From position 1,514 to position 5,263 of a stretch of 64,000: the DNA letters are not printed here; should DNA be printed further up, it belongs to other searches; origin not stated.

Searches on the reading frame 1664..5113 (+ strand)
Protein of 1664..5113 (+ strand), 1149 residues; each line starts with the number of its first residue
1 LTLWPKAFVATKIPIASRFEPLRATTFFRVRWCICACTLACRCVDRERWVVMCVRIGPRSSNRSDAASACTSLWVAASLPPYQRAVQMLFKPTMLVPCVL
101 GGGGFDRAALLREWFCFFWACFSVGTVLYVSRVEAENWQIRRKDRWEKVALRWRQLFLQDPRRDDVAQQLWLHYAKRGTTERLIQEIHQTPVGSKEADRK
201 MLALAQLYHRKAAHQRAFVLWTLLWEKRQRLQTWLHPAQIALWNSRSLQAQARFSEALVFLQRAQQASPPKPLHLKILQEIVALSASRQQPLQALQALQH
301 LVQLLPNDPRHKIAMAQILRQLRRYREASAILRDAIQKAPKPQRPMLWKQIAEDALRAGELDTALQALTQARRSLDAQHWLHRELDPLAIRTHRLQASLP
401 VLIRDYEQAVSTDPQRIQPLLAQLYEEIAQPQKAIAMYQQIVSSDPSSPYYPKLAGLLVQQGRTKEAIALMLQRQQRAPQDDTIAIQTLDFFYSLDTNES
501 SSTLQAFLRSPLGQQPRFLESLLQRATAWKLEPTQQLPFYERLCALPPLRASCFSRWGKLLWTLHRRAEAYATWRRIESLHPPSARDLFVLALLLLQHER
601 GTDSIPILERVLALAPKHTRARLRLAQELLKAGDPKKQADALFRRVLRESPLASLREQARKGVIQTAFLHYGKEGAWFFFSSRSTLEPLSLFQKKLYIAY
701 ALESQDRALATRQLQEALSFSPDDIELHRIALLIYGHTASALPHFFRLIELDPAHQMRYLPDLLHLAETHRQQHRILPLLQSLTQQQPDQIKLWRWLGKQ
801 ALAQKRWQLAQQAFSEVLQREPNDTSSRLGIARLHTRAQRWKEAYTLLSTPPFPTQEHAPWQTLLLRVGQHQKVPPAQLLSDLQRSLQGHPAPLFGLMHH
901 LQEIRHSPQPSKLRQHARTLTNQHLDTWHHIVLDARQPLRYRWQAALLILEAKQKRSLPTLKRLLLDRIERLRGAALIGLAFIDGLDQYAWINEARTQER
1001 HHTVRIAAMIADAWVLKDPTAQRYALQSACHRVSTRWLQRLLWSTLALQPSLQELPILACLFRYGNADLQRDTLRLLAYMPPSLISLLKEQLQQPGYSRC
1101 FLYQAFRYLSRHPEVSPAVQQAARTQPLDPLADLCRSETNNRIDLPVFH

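Call 18: search_protein_families(library=pfam, proteins=[window:1664-5113:+], max_evalue=0.001)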
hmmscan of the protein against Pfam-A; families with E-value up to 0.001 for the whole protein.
window:1664-5113:+ (1149 aa): 13 families
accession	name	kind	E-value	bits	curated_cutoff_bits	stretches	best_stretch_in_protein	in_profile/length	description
PF14559.12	TPR_19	-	1.3e-26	93.1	25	3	801-865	1-65/68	Tetratricopeptide repeat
PF13428.12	TPR_14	-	2.5e-19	68.3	23.5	0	792-834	2-44/44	Tetratricopeptide repeat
PF07719.23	TPR_2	-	3.1e-13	49.1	27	0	792-824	2-34/34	Tetratricopeptide repeat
PF13432.12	TPR_16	-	2.9e-11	44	32.7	1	591-652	3-63/65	Tetratricopeptide repeat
PF12895.13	ANAPC3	-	4.1e-10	40.2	27.2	0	300-368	14-79/82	Anaphase-promoting complex, cyclosome, subunit 3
PF23914.1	TPR_CcmH_CycH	-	1.7e-09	38.1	42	1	785-839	44-98/158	Cytochrome c-type biogenesis protein H TPR domain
PF00515.34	TPR_1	-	3e-09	36.7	27.8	0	792-824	2-34/34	Tetratricopeptide repeat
PF13181.12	TPR_8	-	2.1e-07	31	25.7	0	420-447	6-33/34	Tetratricopeptide repeat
PF13424.12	TPR_12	-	4e-07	30.6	30.1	0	315-373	9-73/77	Tetratricopeptide repeat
PF13176.12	TPR_7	-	4e-06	26.9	27.9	0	420-448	4-34/36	Tetratricopeptide repeat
PF24575.1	TPR_Slam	-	2.2e-05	25.3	35.2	0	397-467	29-100/104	Surface lipoprotein assembly modifier, N-terminal TPR repeats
PF14561.12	TPR_20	-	0.00012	22.7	25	0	604-664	7-65/90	Tetratricopeptide repeat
PF13174.12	TPR_6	-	0.00023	22.1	26.3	0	421-448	6-33/33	Tetratricopeptide repeat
